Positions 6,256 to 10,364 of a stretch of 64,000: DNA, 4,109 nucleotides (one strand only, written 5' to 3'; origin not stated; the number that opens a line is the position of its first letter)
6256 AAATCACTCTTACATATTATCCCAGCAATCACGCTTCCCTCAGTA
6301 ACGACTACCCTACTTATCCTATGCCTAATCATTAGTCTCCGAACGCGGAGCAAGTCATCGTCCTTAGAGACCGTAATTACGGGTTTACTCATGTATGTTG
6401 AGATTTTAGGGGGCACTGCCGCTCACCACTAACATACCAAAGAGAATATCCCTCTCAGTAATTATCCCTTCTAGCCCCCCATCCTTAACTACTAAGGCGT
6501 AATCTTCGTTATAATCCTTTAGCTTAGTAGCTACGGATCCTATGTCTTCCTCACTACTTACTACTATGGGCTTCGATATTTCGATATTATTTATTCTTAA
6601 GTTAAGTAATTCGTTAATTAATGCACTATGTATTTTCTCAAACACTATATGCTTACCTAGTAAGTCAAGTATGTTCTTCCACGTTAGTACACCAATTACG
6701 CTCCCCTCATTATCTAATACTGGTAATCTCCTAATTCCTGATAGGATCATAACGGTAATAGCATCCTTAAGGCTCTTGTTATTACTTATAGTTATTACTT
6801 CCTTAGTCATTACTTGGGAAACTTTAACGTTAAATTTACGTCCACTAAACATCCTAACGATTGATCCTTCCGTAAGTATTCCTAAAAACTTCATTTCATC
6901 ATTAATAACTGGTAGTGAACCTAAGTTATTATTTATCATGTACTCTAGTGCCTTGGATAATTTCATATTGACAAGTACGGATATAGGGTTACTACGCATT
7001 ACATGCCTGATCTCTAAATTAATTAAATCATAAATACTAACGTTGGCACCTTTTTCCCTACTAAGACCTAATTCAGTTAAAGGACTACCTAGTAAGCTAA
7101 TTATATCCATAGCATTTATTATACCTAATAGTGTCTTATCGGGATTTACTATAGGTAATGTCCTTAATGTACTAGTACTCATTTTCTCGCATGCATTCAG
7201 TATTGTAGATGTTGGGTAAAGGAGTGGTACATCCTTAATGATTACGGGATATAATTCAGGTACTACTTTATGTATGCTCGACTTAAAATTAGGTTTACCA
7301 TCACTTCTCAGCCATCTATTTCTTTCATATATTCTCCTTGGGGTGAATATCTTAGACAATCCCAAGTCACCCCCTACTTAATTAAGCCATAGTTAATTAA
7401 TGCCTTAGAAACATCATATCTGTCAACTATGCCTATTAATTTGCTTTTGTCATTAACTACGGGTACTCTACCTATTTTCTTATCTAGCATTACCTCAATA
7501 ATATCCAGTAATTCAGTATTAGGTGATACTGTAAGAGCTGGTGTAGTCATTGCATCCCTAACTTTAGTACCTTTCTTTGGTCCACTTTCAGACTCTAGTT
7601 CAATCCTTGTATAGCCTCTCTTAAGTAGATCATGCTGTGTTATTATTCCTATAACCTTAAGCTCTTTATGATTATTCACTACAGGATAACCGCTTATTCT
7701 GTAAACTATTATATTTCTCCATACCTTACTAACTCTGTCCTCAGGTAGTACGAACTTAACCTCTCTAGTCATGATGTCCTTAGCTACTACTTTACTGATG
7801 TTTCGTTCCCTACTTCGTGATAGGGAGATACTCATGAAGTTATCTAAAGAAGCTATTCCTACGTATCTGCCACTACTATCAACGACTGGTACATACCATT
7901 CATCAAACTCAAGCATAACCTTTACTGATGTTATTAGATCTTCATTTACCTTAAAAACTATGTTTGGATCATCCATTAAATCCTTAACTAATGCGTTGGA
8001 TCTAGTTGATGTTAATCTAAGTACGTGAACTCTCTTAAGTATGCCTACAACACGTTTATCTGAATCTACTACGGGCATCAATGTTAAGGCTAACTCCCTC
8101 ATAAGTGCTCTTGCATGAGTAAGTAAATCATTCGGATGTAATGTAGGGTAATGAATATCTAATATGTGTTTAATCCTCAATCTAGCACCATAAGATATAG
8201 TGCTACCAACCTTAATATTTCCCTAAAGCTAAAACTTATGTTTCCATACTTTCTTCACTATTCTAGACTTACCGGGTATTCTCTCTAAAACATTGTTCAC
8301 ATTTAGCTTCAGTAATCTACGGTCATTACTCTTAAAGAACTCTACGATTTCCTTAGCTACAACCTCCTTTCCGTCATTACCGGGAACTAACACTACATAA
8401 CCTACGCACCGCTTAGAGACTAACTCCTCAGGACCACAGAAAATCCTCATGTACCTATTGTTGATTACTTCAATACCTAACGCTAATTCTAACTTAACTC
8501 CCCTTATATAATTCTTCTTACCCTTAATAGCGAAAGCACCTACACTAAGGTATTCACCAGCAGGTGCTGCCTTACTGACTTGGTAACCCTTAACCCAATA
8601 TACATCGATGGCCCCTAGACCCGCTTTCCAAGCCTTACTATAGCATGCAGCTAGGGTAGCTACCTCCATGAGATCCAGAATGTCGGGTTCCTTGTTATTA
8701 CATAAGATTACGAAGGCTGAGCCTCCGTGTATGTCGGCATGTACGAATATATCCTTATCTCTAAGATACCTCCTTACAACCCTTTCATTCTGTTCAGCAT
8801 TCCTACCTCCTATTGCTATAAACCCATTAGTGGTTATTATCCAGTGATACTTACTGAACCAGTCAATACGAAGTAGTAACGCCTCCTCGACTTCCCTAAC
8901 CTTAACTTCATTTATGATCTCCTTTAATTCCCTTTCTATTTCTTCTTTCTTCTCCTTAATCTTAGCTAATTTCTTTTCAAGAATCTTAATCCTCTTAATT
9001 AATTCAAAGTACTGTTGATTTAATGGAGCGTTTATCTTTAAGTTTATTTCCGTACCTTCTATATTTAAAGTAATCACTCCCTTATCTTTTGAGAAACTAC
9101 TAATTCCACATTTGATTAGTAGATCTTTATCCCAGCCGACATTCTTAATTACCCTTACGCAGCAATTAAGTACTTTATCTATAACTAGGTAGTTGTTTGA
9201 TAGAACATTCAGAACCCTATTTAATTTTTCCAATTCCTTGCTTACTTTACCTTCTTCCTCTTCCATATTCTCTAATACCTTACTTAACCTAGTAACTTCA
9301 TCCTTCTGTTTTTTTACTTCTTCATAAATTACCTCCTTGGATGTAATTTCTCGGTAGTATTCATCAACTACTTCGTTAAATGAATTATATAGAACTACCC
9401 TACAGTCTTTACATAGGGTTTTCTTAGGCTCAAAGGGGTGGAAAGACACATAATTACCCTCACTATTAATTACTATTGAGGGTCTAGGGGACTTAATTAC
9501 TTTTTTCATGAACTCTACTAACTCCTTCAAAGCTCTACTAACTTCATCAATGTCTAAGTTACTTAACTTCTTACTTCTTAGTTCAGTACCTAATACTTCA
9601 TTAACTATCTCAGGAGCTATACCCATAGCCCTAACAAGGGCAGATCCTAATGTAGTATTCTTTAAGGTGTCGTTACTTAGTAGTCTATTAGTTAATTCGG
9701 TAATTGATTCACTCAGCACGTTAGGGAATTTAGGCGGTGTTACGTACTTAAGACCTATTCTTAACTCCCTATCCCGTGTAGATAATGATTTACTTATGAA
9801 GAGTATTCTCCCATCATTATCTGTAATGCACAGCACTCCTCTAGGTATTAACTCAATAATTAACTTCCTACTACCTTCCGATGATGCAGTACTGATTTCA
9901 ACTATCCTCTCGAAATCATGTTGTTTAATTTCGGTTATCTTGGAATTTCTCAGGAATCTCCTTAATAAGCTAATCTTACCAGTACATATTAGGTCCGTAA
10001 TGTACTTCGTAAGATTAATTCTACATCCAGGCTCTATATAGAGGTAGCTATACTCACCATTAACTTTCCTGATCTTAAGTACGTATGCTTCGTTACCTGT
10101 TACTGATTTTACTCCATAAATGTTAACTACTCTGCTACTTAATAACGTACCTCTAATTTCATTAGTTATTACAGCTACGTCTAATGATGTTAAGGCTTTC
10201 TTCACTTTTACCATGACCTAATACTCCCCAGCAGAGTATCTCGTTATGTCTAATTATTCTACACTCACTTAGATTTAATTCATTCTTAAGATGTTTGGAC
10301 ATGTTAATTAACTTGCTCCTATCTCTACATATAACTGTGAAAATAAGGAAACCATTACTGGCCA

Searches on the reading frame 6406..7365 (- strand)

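Call 75: search_protein_families(library=pfam, proteins=[window:6406-7365:-], max_evalue=0.00001)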
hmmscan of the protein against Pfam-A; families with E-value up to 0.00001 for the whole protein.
window:6406-7365:- (319 aa): 1 family
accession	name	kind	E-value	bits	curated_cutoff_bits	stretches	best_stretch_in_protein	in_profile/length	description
PF00571.33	CBS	-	2.8e-45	152.8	24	4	182-236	1-55/57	CBS domain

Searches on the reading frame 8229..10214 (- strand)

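Call 13: search_protein_families(library=ncbifam, proteins=[window:8229-10214:-], max_evalue=0.00001)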
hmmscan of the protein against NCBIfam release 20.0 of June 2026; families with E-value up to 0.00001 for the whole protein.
window:8229-10214:- (661 aa): 2 families
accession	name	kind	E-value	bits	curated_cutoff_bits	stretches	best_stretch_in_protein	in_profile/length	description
NF041120.1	RqcH_arch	equivalog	1.4e-149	499.9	400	1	9-653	1-644/645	ribosome rescue protein RqcH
NF038240.1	fibro_bind_EfbA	exception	1.7e-13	50.1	1025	1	16-543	11-533/567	fibronectin-binding protein EfbA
